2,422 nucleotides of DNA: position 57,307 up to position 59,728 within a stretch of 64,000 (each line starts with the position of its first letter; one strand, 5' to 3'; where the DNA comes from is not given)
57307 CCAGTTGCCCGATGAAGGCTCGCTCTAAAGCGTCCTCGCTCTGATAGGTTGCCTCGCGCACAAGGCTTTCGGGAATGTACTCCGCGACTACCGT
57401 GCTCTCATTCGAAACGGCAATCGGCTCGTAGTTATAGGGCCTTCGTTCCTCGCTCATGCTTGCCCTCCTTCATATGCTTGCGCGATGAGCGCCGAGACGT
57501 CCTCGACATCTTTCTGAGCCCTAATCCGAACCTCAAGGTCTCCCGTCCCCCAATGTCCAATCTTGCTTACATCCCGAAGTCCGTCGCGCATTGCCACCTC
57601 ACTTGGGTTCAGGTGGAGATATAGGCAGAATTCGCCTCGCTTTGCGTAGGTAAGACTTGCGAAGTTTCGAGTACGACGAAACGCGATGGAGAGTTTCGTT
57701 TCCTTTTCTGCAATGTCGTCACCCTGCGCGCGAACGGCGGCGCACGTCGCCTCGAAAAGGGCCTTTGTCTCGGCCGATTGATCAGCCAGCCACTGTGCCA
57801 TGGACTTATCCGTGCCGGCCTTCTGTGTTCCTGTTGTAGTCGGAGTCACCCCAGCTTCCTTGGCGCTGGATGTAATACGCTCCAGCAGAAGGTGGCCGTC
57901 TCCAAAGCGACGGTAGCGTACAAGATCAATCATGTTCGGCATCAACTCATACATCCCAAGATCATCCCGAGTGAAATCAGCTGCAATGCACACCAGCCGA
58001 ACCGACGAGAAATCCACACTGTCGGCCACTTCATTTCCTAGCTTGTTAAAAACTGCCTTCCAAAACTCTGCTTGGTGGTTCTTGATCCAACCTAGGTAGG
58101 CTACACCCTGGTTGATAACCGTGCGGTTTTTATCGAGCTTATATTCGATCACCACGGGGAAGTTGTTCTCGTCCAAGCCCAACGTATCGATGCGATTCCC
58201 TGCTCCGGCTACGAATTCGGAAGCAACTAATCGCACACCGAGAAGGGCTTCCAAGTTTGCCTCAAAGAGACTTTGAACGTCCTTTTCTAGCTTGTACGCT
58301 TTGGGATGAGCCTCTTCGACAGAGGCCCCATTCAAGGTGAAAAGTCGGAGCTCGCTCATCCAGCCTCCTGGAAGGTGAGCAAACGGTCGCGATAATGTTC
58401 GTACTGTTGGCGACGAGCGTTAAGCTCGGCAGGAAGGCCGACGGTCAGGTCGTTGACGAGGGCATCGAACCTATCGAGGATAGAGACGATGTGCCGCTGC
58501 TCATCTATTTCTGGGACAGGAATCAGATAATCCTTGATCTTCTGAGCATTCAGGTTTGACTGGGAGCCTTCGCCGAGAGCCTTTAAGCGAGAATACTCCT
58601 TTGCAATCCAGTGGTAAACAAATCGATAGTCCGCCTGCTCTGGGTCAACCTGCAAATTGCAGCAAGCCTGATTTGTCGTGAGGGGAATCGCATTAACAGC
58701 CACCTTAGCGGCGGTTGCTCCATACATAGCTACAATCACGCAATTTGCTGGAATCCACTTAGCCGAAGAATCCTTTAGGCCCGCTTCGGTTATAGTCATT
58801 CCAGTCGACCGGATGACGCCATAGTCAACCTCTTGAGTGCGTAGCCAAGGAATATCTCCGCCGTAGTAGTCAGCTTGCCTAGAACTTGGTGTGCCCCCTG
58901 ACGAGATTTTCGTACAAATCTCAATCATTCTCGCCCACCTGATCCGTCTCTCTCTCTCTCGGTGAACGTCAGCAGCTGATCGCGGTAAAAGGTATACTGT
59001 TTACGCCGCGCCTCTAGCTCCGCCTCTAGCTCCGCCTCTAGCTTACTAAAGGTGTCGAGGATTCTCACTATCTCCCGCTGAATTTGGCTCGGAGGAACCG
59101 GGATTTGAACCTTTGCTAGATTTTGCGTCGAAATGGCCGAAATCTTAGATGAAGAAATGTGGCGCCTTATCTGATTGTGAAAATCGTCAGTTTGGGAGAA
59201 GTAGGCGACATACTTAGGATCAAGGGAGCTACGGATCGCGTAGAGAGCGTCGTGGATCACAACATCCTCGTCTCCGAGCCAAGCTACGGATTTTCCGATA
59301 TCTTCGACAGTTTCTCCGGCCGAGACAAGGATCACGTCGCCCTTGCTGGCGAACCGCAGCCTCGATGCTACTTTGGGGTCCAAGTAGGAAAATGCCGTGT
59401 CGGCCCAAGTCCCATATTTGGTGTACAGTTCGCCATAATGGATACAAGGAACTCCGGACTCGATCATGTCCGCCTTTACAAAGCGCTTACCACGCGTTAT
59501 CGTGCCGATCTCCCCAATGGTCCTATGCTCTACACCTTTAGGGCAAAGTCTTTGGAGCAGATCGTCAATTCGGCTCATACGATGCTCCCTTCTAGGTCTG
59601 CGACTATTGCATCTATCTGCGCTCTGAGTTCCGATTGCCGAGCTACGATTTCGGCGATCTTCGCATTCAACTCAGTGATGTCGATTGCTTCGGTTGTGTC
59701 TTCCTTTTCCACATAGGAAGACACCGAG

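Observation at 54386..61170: Type I R-M operon with an embedded DUF91/DUF5655-like gene and a naturally split hsdS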

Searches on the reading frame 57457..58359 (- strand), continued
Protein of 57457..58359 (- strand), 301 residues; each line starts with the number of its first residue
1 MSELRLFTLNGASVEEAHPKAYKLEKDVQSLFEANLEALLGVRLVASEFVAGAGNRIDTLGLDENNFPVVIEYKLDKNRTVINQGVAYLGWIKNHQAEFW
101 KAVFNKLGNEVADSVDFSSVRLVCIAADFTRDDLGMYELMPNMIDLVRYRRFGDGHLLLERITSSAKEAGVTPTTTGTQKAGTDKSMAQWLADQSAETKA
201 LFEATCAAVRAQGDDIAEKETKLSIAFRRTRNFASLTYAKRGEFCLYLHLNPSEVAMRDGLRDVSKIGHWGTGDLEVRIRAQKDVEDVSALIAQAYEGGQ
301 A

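Call 76: search_protein_families(library=pfam, proteins=[P0122, P0123, P0173, P0222, P0245, P0161, P0218, P0221, P0206, P0185], max_evalue=0.001)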
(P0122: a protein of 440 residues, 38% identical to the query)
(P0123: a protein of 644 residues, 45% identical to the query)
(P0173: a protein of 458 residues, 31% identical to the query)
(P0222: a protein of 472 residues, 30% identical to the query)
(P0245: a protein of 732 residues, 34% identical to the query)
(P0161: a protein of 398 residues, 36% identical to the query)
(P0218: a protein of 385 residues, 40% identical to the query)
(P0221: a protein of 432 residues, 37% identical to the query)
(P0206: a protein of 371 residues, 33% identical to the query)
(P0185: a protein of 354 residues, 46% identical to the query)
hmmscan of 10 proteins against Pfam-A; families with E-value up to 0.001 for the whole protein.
P0122 (440 aa): 1 family
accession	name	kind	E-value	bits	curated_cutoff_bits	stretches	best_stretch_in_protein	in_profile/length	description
PF18899.5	DUF5655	-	1.2e-25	90.1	24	2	205-309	8-108/109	Domain of unknown function (DUF5655)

P0123 (644 aa): 3 families
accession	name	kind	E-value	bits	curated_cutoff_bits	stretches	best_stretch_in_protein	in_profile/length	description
PF18899.5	DUF5655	-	1.8e-11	44.5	24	1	533-642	4-107/109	Domain of unknown function (DUF5655)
PF08797.16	HIRAN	-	5.6e-09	36.1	24.7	1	66-120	20-70/96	HIRAN domain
PF01939.22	NucS_C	-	9.1e-05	22.9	24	1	369-427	11-71/124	Endonuclease NucS C-terminal domain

P0173 (458 aa): 1 family
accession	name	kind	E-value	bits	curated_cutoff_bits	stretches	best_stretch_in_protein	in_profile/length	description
PF18899.5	DUF5655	-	1.5e-07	31.9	24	0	204-305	12-107/109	Domain of unknown function (DUF5655)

P0222 (472 aa): 1 family
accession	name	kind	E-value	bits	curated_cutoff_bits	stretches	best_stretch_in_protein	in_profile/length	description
PF01939.22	NucS_C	-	5.6e-08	33.3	24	1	46-125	25-105/124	Endonuclease NucS C-terminal domain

P0245 (732 aa): 2 families
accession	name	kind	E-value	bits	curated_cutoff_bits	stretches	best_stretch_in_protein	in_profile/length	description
PF01425.27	Amidase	-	1.3e-60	206.2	27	2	414-593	80-276/445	Amidase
PF18899.5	DUF5655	-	1.3e-06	28.9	24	1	193-268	7-79/109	Domain of unknown function (DUF5655)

P0161 (398 aa): 1 family
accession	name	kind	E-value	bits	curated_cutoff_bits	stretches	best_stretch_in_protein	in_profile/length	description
PF18899.5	DUF5655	-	2.5e-13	50.5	24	1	286-396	5-109/109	Domain of unknown function (DUF5655)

P0218 (385 aa): 1 family
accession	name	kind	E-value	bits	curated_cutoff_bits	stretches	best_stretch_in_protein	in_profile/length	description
PF01939.22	NucS_C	-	0.00097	19.6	24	0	27-99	4-75/124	Endonuclease NucS C-terminal domain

P0221 (432 aa): 1 family
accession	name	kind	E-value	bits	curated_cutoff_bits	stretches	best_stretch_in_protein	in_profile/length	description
PF18899.5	DUF5655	-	0.00022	21.7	24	0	325-430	10-107/109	Domain of unknown function (DUF5655)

P0206 (371 aa): 1 family
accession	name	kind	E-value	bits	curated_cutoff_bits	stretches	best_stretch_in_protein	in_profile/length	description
PF18899.5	DUF5655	-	3.9e-09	37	24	1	204-300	11-107/109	Domain of unknown function (DUF5655)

P0185 (354 aa): 2 families
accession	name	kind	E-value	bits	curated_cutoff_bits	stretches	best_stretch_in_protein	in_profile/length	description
PF18899.5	DUF5655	-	0.00025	21.5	24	1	170-217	2-49/109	Domain of unknown function (DUF5655)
PF01939.22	NucS_C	-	0.00032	21.1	24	0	14-73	19-76/124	Endonuclease NucS C-terminal domain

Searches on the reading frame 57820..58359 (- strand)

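Call 7: search_protein_families(library=pfam, proteins=[window:57820-58359:-], max_evalue=10)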
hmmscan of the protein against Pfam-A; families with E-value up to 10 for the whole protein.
window:57820-58359:- (180 aa): 1 family
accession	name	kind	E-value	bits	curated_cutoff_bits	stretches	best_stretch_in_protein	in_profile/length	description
PF01939.22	NucS_C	-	0.014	15.8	24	1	27-97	4-75/124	Endonuclease NucS C-terminal domain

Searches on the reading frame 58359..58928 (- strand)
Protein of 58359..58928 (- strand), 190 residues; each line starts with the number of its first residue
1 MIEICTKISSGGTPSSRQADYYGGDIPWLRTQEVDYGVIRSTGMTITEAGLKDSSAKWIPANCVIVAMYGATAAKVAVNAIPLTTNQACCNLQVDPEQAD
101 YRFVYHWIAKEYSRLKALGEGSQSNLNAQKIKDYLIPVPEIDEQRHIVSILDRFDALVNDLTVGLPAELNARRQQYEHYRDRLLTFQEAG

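Call 4: search_protein_families(library=pfam, proteins=[window:58359-58928:-], max_evalue=0.01)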
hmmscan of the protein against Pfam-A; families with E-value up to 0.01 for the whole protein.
window:58359-58928:- (190 aa): 1 family
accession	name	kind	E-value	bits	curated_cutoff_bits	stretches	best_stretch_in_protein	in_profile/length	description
PF01420.25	Methylase_S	-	7.2e-24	85.3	22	1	3-170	11-167/168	Type I restriction modification DNA specificity domain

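Call 5: search_protein_families(library=ncbifam, proteins=[window:58359-58928:-], max_evalue=0.01)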
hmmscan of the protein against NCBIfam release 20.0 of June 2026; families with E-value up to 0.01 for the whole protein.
window:58359-58928:- (190 aa): 1 family
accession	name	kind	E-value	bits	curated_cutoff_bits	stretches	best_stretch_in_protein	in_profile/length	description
NF007278.0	PRK09737.1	equivalog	7.9e-07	28.2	662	1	3-158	17-178/461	type I restriction-modification system specificity subunit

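Call 6: search_protein_families(library=padloc, proteins=[window:58359-58928:-], max_evalue=0.01)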
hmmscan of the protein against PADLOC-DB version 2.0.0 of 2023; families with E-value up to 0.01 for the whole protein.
window:58359-58928:- (190 aa): 101 families (the best 25 are shown)
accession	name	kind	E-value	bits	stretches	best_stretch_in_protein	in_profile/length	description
PDLC03057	Specificity_I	-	4.4e-69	231.2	1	3-188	219-405/407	Type I specificity subunit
PDLC03144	Specificity_I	-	1.8e-46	157.4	1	7-188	206-385/388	Type I specificity subunit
PDLC03077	Specificity_I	-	4.9e-41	139.7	1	2-186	223-409/417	Type I specificity subunit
PDLC03119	Specificity_I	-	9.5e-34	114.9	1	3-157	9-165/393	Type I specificity subunit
PDLC03134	Specificity_I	-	2.2e-31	107.1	1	6-158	224-380/428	Type I specificity subunit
PDLC04137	mad5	-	6.7e-30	102.5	1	3-179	10-183/392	mads_5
PDLC03090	Specificity_I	-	2e-28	97.8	1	3-153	244-396/434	Type I specificity subunit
PDLC03162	Specificity_I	-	6.8e-27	92.3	1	2-162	14-175/431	Type I specificity subunit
PDLC03156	Specificity_I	-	3.9e-25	87.1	1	5-162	223-381/413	Type I specificity subunit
PDLC03126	Specificity_I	-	8.4e-25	85.6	1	80-187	576-687/690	Type I specificity subunit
PDLC03187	Specificity_I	-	8.4e-24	82.4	1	6-151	195-341/374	Type I specificity subunit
PDLC03166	Specificity_I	-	1.2e-23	81.7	1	7-154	19-166/538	Type I specificity subunit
PDLC03099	Specificity_I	-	1.7e-23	81.5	2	6-124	210-329/405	Type I specificity subunit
PDLC03108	Specificity_I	-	3.7e-23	80.5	1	8-159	48-201/452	Type I specificity subunit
PDLC03113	Specificity_I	-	5e-21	73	1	3-161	27-191/422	Type I specificity subunit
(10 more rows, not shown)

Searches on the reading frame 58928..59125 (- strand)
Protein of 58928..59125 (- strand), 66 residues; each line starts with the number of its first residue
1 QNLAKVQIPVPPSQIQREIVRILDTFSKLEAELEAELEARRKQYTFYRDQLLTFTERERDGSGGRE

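Call 83: find_homologous_proteins(query=window:58928-59125:-, max_evalue=0.001)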
Query seq(66 aa) (66 aa): 46 proteins with E <= 0.001 among 150 candidates.
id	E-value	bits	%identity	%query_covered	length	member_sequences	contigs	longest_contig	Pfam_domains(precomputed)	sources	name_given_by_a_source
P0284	9.1e-27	109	83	97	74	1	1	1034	PF01420.26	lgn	-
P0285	1.4e-19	87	74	86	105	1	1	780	PF01420.26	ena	-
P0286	1.8e-19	86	85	79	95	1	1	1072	PF01420.26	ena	-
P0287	1.1e-17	81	74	86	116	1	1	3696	PF01420.26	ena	-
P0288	1.7e-17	80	70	92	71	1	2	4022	PF01420.26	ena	-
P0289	1.7e-17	80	80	74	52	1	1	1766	PF01420.26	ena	-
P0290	2.3e-17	80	75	85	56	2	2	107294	PF01420.26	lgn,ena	-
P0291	5.2e-17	79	78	77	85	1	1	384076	PF01420.26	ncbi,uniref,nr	ncbi:restriction endonuclease subunit S [Corynebacterium sp. LK24]|uniref:restriction endonuclease s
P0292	6.0e-17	78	65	95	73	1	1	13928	PF01420.26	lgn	-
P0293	9.6e-17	78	69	83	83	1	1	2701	PF01420.26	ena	-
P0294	2.1e-16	77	68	89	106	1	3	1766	PF01420.26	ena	-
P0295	2.2e-16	77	69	82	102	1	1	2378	PF01420.26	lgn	-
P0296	9.9e-16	75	79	73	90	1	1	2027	PF01420.26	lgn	-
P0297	2.4e-15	73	71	77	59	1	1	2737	PF01420.26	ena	-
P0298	3.2e-15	73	60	92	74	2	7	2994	PF01420.26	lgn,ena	-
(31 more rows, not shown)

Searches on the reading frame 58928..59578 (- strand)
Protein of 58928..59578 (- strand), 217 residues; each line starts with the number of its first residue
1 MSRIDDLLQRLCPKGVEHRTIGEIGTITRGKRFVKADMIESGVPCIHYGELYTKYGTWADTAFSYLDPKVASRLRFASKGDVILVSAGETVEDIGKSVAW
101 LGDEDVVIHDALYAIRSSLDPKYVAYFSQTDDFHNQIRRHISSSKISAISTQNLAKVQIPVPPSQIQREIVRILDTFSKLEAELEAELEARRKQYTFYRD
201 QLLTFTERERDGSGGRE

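Call 4: search_protein_families(library=pfam, proteins=[window:58928-59578:-], max_evalue=0.01)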
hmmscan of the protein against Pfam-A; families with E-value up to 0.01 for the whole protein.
window:58928-59578:- (217 aa): 1 family
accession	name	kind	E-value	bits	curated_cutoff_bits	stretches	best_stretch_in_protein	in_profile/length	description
PF01420.25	Methylase_S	-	1.9e-15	57.9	22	1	13-189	1-167/168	Type I restriction modification DNA specificity domain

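Call 5: search_protein_families(library=ncbifam, proteins=[window:58928-59578:-], max_evalue=0.01)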
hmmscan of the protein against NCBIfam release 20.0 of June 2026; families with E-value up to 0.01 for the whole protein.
window:58928-59578:- (217 aa): 2 families
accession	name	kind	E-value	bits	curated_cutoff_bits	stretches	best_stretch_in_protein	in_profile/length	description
NF007278.0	PRK09737.1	equivalog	8.5e-08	31.4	662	1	29-174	234-382/461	type I restriction-modification system specificity subunit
NF047740.1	antiphage_MADS5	equivalog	4.7e-07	29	400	1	3-190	261-452/461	methylation-associated defense system restriction endonuclease subunit S MAD5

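Call 6: search_protein_families(library=padloc, proteins=[window:58928-59578:-], max_evalue=0.01)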
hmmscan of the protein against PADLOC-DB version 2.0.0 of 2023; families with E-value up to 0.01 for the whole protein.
window:58928-59578:- (217 aa): 92 families (the best 25 are shown)
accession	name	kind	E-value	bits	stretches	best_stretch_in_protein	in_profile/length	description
PDLC03057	Specificity_I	-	2.8e-68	228.6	1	1-208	1-210/407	Type I specificity subunit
PDLC03077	Specificity_I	-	1.2e-52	177.9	2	15-167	216-367/417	Type I specificity subunit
PDLC03144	Specificity_I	-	5.4e-50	169.1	1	1-207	1-194/388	Type I specificity subunit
PDLC03126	Specificity_I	-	2.6e-28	97.2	1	15-208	226-428/690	Type I specificity subunit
PDLC03107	Specificity_I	-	1.3e-20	71.9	1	17-204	4-178/392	Type I specificity subunit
PDLC03073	Specificity_I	-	6.7e-20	69.6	1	10-205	12-215/437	Type I specificity subunit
PDLC03087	Specificity_I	-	1.9e-19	67.9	1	17-196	16-199/418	Type I specificity subunit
PDLC03111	Specificity_I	-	3.3e-19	67.5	2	122-206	109-196/207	Type I specificity subunit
PDLC04137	mad5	-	3e-18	64.2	1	12-195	209-386/392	mads_5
PDLC03068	Specificity_I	-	1.9e-17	61.5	1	16-194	4-185/403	Type I specificity subunit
PDLC03100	Specificity_I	-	3.1e-17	61.1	1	13-194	193-379/392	Type I specificity subunit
PDLC03101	Specificity_I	-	4.4e-17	60.7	1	13-215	3-207/411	Type I specificity subunit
PDLC03198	Specificity_I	-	4.3e-16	57.6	1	119-207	112-202/208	Type I specificity subunit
PDLC03127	Specificity_I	-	9.1e-16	55.7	1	17-195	253-437/571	Type I specificity subunit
PDLC03179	Specificity_I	-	1.2e-15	55.5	1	13-197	391-578/589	Type I specificity subunit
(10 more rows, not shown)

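Call 43: list_cluster_members(proteins=[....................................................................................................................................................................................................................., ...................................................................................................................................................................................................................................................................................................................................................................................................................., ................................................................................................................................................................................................, window:58928-59578:-, window:58359-58928:-])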
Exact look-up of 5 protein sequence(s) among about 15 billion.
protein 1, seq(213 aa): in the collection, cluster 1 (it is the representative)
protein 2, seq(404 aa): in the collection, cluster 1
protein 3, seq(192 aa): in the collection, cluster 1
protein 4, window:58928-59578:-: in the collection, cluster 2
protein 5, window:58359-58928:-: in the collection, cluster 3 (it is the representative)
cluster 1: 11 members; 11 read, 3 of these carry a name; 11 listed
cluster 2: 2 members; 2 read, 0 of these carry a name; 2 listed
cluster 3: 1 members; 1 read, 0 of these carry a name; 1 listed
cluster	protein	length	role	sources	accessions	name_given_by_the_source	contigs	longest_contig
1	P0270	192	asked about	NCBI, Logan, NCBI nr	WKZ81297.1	MAG: restriction endonuclease subunit S [Fimbriimonadaceae bacterium]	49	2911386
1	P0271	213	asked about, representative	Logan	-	-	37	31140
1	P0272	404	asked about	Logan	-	-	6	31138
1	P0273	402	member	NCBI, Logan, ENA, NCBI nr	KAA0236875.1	MAG: restriction endonuclease subunit S [Armatimonadetes bacterium] | MAG: restriction endonuclease subunit S [Armatimonadota bacterium]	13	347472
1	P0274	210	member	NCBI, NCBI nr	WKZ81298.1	MAG: restriction endonuclease subunit S [Fimbriimonadaceae bacterium]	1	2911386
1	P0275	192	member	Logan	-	-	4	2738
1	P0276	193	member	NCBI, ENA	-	-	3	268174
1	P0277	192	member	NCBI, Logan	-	-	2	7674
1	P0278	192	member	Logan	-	-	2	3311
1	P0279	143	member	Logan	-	-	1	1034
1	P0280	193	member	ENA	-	-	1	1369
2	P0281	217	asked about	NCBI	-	-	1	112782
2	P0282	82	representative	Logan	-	-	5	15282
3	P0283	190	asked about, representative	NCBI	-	-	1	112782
